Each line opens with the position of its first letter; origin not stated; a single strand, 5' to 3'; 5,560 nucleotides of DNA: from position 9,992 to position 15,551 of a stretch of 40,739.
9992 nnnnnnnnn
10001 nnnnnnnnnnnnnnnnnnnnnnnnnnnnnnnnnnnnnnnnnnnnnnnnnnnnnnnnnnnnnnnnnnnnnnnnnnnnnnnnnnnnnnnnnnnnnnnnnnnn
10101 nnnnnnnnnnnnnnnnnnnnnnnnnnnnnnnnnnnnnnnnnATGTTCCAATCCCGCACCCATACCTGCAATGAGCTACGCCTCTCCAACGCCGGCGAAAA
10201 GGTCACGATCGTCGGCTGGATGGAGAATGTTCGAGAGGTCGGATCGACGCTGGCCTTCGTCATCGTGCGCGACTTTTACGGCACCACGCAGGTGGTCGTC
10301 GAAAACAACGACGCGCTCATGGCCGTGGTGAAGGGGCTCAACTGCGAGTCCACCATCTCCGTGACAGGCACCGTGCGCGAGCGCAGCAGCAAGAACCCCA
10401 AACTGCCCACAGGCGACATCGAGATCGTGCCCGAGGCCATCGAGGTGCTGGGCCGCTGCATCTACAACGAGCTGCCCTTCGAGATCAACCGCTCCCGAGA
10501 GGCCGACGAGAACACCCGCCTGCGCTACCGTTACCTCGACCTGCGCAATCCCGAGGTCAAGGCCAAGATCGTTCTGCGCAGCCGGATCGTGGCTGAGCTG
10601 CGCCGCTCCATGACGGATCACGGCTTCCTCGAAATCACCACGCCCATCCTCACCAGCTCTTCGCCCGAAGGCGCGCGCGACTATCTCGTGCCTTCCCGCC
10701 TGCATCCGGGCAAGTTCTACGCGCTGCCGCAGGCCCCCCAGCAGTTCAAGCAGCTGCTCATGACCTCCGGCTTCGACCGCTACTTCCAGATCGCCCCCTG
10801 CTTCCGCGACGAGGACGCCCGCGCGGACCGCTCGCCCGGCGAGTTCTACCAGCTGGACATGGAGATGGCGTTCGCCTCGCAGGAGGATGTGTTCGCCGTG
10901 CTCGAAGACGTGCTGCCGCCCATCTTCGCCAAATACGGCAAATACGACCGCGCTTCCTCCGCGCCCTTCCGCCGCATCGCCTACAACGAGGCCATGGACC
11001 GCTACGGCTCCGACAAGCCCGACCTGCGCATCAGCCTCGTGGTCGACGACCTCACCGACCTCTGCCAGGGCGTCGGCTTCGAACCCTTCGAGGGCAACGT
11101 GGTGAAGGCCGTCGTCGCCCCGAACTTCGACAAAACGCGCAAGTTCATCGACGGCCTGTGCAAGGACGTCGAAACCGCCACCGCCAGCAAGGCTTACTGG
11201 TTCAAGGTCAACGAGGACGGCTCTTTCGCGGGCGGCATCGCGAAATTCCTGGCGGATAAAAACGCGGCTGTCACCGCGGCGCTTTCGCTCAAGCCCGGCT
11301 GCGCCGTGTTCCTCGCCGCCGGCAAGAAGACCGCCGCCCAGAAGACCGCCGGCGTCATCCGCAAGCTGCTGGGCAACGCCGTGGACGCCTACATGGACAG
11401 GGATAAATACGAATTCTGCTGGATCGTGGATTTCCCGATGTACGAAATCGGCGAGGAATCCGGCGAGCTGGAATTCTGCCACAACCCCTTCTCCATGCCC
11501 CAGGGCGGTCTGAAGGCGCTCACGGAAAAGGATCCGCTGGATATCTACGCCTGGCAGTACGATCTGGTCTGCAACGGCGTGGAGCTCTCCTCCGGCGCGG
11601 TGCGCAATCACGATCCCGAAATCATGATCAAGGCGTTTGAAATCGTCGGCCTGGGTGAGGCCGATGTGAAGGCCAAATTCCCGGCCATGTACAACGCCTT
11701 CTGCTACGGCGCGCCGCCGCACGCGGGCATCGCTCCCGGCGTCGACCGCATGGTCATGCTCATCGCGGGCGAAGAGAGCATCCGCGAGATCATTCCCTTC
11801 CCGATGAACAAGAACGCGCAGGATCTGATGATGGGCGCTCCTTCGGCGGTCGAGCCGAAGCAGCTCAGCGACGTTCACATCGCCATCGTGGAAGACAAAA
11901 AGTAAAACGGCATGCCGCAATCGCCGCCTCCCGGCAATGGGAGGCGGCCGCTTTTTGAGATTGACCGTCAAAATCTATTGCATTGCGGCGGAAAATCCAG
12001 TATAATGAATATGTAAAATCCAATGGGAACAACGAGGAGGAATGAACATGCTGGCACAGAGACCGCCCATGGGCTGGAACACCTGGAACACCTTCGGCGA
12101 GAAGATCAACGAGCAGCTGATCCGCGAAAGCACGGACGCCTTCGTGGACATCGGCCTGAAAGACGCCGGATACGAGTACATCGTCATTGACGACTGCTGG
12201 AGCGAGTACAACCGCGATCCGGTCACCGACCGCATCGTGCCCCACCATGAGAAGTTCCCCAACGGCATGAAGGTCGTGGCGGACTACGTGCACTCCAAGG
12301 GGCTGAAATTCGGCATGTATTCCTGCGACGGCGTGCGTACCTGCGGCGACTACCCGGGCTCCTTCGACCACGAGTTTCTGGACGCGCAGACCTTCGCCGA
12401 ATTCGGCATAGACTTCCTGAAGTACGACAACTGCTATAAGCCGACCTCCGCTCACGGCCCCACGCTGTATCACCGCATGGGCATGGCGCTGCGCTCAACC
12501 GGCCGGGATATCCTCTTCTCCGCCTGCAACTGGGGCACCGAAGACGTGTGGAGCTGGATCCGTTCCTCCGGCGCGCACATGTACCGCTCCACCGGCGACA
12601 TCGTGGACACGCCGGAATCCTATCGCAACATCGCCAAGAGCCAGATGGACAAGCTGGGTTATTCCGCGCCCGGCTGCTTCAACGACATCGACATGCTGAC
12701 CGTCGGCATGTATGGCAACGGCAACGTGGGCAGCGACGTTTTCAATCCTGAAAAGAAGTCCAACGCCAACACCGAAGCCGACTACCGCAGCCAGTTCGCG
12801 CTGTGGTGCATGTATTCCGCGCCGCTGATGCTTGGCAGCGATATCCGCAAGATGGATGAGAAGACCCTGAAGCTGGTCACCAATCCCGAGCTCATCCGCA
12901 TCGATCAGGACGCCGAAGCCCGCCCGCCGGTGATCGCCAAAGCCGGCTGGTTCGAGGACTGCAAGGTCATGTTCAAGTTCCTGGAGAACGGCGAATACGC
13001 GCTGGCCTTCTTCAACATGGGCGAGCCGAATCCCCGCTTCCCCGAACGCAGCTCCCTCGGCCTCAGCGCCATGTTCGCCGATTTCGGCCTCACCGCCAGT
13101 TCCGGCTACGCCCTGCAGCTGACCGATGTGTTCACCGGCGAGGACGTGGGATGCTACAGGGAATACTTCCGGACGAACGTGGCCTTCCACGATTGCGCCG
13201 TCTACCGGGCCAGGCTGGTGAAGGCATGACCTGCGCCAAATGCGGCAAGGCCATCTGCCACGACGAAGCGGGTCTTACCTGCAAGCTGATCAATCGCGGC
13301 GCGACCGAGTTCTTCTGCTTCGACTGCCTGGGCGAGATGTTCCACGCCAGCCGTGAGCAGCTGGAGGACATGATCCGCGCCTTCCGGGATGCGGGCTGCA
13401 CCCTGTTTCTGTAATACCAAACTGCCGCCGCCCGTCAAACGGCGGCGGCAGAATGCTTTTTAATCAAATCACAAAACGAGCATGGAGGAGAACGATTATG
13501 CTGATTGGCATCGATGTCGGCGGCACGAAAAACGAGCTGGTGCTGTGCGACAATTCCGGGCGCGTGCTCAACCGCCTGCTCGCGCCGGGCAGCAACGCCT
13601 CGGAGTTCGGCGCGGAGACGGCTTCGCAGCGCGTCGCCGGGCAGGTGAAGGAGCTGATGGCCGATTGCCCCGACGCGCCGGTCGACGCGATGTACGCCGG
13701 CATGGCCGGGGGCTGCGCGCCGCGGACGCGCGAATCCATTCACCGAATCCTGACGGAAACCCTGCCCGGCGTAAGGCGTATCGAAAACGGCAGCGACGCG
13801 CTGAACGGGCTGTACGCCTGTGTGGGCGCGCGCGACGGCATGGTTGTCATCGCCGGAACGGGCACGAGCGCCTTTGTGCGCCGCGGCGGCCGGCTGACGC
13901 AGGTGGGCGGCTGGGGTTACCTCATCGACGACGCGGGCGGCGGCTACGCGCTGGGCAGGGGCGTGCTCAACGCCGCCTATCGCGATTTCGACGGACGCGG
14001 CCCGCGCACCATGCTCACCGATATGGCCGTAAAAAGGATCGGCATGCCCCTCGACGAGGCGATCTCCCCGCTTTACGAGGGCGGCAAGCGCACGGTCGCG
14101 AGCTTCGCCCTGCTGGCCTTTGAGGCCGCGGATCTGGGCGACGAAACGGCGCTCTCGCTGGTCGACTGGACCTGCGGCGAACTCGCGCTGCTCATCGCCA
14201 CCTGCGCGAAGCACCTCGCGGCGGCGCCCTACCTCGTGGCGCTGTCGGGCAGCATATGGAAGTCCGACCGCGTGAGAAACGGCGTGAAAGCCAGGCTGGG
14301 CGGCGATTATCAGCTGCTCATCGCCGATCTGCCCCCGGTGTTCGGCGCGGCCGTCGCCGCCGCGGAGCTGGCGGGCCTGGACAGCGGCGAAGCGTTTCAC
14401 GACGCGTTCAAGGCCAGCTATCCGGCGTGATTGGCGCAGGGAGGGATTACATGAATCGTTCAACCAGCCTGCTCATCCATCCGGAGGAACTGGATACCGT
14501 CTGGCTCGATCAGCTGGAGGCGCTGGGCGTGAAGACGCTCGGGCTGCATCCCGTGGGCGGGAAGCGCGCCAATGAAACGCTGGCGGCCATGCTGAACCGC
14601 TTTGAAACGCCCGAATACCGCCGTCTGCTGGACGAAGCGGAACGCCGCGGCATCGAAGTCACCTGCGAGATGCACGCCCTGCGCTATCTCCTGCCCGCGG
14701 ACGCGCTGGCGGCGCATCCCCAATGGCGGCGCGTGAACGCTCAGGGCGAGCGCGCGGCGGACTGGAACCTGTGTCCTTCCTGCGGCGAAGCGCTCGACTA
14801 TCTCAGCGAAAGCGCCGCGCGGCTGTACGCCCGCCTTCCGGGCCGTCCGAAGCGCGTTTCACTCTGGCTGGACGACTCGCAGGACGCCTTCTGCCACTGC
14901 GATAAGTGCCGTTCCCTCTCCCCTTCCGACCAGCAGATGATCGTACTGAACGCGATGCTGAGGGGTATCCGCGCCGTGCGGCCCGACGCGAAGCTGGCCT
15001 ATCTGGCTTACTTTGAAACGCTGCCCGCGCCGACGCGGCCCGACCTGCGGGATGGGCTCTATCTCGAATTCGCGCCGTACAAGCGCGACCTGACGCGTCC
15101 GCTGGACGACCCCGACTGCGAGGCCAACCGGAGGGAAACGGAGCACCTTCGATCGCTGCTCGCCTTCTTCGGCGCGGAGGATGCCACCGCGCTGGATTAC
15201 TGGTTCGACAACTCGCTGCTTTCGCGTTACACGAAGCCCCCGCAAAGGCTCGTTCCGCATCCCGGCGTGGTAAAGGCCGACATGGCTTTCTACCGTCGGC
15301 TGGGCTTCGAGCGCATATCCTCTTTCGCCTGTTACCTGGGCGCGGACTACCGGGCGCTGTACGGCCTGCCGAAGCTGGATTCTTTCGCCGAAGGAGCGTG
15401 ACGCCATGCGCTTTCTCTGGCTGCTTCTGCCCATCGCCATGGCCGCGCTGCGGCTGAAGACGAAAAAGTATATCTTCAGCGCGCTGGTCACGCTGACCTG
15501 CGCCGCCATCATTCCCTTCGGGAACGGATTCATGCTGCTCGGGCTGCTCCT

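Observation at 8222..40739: No 5' half of sigG and no mobile-element cargo in the 32 kb to the right of the recombinase, so simple excision looks unlikely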

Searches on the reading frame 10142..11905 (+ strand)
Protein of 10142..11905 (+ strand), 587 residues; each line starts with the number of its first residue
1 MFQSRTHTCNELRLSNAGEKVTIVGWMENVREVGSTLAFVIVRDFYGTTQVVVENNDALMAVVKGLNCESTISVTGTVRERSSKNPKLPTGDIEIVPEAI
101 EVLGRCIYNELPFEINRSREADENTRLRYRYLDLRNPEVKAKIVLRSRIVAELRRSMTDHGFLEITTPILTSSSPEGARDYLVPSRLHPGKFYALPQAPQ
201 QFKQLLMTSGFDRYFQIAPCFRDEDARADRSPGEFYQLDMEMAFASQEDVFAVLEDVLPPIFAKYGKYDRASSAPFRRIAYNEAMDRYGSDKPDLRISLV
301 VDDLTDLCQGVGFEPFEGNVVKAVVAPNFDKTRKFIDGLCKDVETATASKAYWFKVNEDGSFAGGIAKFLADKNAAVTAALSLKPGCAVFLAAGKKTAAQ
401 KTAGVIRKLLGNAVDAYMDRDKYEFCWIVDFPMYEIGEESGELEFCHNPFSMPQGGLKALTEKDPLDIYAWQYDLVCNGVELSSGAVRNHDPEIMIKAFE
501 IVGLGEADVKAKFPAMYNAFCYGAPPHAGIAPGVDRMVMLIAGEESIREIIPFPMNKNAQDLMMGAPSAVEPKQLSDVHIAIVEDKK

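Call 7: search_protein_families(library=ncbifam, proteins=[window:10142-11905:+])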
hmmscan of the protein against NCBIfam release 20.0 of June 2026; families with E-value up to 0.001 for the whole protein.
window:10142-11905:+ (587 aa): 16 families
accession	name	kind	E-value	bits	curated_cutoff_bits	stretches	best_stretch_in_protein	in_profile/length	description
NF001750.0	PRK00476.1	equivalog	5.6e-217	721.7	443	1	3-584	3-588/590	aspartate--tRNA ligase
TIGR00459.1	aspS_bact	equivalog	1.6e-173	578.2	373.85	1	5-583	3-584/586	aspartate--tRNA ligase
NF009460.0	PRK12820.1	equivalog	2.8e-118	396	1379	1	5-583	22-618/723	bifunctional aspartyl-tRNA synthetase/aspartyl/glutamyl-tRNA amidotransferase subunit C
NF003483.0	PRK05159.1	equivalog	1.4e-71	241.7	353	2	5-268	4-261/438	aspartate--tRNA(Asn) ligase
TIGR00458.1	aspS_nondisc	equivalog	5e-67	226.7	368.4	2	14-265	8-253/428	aspartate--tRNA(Asn) ligase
NF001756.1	PRK00484.1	subfamily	4.9e-38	131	468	2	10-265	43-290/488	lysine--tRNA ligase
NF003037.0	PRK03932.1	equivalog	1.2e-37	130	414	2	15-263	13-260/451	asparagine--tRNA ligase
TIGR00457.1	asnS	equivalog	3.7e-35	121.6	342.6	2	15-262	13-261/455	asparagine--tRNA ligase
TIGR00499.1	lysS_bact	equivalog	1e-34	120.1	427.6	2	3-259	38-287/496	lysine--tRNA ligase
NF002821.0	PRK02983.1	equivalog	1.2e-31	109.6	742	2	4-250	645-884/1102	bifunctional lysylphosphatidylglycerol synthetase/lysine--tRNA ligase LysX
NF009101.0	PRK12445.1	subfamily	3e-24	85.5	1026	2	19-288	66-336/505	lysine--tRNA ligase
NF005054.0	PRK06462.1-4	equivalog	3.3e-17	62.5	309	1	127-292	9-193/318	asparagine synthetase A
TIGR00462.1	genX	equivalog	4.3e-15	55.9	286.9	2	145-293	3-147/304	EF-P lysine aminoacylase EpmA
NF005052.0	PRK06462.1-1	equivalog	8e-14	51.5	368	1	126-261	32-169/353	asparagine synthetase A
NF006828.0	PRK09350.1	equivalog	3.9e-13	49.4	264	2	469-557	232-324/325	elongation factor P--(R)-beta-lysine ligase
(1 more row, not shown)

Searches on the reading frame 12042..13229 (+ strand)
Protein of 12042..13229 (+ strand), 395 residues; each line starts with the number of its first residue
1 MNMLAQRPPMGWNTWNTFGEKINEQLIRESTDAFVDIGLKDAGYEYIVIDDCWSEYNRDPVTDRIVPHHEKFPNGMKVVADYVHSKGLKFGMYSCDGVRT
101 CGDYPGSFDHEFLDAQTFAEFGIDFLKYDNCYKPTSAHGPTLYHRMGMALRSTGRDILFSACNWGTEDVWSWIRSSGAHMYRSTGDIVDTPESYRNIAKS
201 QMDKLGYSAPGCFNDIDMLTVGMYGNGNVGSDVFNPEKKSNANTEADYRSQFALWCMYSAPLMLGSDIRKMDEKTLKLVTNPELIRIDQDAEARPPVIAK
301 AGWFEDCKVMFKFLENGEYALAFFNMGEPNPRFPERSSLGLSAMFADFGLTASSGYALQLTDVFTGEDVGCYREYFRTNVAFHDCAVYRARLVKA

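Call 7: search_protein_families(library=ncbifam, proteins=[window:12042-13229:+])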
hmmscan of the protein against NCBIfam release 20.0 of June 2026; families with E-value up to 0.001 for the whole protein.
window:12042-13229:+ (395 aa): 0 families

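Call 21: search_protein_families(library=pfam, max_evalue=0.00001, proteins=[window:12042-13229:+])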
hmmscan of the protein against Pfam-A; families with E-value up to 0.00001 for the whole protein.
window:12042-13229:+ (395 aa): 2 families
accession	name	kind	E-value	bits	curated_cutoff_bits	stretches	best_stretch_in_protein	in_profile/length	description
PF16499.11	Melibiase_2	-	2.9e-55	188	23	1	8-290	2-284/284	Alpha galactosidase A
PF17801.7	Melibiase_C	-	1.1e-08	35.5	22.9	1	306-389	3-70/71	Alpha galactosidase C-terminal beta sandwich domain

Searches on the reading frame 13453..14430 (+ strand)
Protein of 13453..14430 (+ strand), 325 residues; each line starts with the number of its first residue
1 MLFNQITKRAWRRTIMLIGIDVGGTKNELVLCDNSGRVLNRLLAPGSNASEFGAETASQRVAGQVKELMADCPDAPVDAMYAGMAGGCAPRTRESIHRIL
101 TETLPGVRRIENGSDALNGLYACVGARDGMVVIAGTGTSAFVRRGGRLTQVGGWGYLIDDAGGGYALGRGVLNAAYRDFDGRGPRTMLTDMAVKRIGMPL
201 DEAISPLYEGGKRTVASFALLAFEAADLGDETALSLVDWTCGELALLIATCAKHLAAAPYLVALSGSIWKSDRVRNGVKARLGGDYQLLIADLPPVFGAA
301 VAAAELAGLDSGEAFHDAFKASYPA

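Call 21: search_protein_families(library=pfam, max_evalue=0.00001, proteins=[window:13453-14430:+])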
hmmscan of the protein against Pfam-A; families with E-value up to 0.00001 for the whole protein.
window:13453-14430:+ (325 aa): 1 family
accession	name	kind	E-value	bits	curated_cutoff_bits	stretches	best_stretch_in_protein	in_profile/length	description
PF01869.26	BcrAD_BadFG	-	5.1e-27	95.5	31.5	1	18-303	1-271/271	BadF/BadG/BcrA/BcrD ATPase family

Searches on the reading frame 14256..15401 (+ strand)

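Call 21: search_protein_families(library=pfam, max_evalue=0.00001, proteins=[window:14256-15401:+])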
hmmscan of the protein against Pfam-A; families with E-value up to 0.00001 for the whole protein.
window:14256-15401:+ (381 aa): 1 family
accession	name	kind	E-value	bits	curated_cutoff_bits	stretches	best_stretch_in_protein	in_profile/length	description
PF16126.11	DUF4838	-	1.5e-10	41.2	26.6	1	118-288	40-214/325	Domain of unknown function (DUF4838)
